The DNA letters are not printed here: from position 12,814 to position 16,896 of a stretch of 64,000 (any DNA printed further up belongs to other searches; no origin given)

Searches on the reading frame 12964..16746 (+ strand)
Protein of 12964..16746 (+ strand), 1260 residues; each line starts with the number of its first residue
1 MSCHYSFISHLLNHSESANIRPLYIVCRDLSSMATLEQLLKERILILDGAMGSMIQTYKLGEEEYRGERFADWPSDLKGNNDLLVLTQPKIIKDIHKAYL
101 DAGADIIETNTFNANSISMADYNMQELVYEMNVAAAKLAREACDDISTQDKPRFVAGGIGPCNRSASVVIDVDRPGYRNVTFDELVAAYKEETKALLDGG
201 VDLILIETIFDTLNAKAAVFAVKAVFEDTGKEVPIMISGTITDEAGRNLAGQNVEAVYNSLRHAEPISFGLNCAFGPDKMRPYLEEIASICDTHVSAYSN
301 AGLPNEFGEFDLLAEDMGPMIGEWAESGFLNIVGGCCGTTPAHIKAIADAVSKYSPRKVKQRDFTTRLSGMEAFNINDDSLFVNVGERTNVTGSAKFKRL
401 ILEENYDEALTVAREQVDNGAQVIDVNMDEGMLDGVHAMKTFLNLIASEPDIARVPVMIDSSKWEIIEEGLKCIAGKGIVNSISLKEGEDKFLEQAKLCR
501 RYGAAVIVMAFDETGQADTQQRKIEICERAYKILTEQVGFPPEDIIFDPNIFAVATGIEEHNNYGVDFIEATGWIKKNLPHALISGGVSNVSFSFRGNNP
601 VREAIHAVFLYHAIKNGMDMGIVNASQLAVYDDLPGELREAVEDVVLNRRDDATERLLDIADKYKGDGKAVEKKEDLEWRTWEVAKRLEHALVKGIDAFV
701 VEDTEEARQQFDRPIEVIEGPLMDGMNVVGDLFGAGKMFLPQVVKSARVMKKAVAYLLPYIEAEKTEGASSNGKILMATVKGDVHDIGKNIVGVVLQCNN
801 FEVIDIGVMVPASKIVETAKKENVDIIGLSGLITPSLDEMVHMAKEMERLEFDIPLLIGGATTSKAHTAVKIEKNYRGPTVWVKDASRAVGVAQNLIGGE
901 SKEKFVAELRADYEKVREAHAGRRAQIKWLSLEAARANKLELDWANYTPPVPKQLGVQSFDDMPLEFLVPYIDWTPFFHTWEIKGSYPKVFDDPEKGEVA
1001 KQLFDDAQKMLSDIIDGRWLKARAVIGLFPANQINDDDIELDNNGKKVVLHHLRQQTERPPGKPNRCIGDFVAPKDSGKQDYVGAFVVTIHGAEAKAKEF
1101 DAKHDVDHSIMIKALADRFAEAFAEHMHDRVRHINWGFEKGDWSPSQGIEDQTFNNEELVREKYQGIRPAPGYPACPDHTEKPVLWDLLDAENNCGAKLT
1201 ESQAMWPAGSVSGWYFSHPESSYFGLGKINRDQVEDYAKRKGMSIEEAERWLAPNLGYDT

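Call 65: find_homologous_proteins(query=window:12964-16746:+, max_evalue=1e-100)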
Query window:12964-16746:+ (1260 aa): 8000 proteins with E <= 1e-100 among 8000 candidates; the best 120 are listed.
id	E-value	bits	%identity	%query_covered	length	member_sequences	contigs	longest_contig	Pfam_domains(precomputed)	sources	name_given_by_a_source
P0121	0.0e+0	2713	95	97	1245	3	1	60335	PF02574.23,PF02607.23,PF02965.23,PF00809.29,PF02310.25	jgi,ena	-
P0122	0.0e+0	2566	90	97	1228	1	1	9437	PF02574.23,PF02607.23,PF02965.23,PF00809.29,PF02310.25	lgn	-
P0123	0.0e+0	2436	85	97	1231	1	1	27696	PF02574.23,PF02607.23,PF02965.23,PF00809.29,PF02310.25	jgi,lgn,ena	-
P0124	0.0e+0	2425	85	97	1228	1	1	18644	PF02574.23,PF02607.23,PF02965.23,PF00809.29,PF02310.25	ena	-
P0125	0.0e+0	2395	83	97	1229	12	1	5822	PF02574.23,PF02607.23,PF02965.23,PF00809.29,PF02310.25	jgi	jgi:5-methyltetrahydrofolate--homocysteine methyltransferase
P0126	0.0e+0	2357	82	97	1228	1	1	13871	PF02574.23,PF02607.23,PF02965.23,PF00809.29,PF02310.25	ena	-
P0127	0.0e+0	2291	80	97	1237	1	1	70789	PF02574.23,PF02607.23,PF02965.23,PF00809.29,PF02310.25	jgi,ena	-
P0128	0.0e+0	2274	79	97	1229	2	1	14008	PF02574.23,PF02607.23,PF02965.23,PF00809.29,PF02310.25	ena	-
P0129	0.0e+0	2268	79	97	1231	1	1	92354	PF02574.23,PF02607.23,PF02965.23,PF00809.29,PF02310.25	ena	-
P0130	0.0e+0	2266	78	97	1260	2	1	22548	PF02574.23,PF02607.23,PF02965.23,PF00809.29,PF02310.25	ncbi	-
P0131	0.0e+0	2265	79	97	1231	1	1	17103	PF02574.23,PF02607.23,PF02965.23,PF00809.29,PF02310.25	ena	-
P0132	0.0e+0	2262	78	97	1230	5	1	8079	PF02574.23,PF02607.23,PF02965.23,PF00809.29,PF02310.25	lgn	-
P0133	0.0e+0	2260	79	97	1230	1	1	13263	PF02574.23,PF02607.23,PF02965.23,PF00809.29,PF02310.25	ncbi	-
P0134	0.0e+0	2260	79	97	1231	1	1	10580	PF02574.23,PF02607.23,PF02965.23,PF00809.29,PF02310.25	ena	-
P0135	0.0e+0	2259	78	97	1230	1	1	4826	PF02574.23,PF02607.23,PF02965.23,PF00809.29,PF02310.25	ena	-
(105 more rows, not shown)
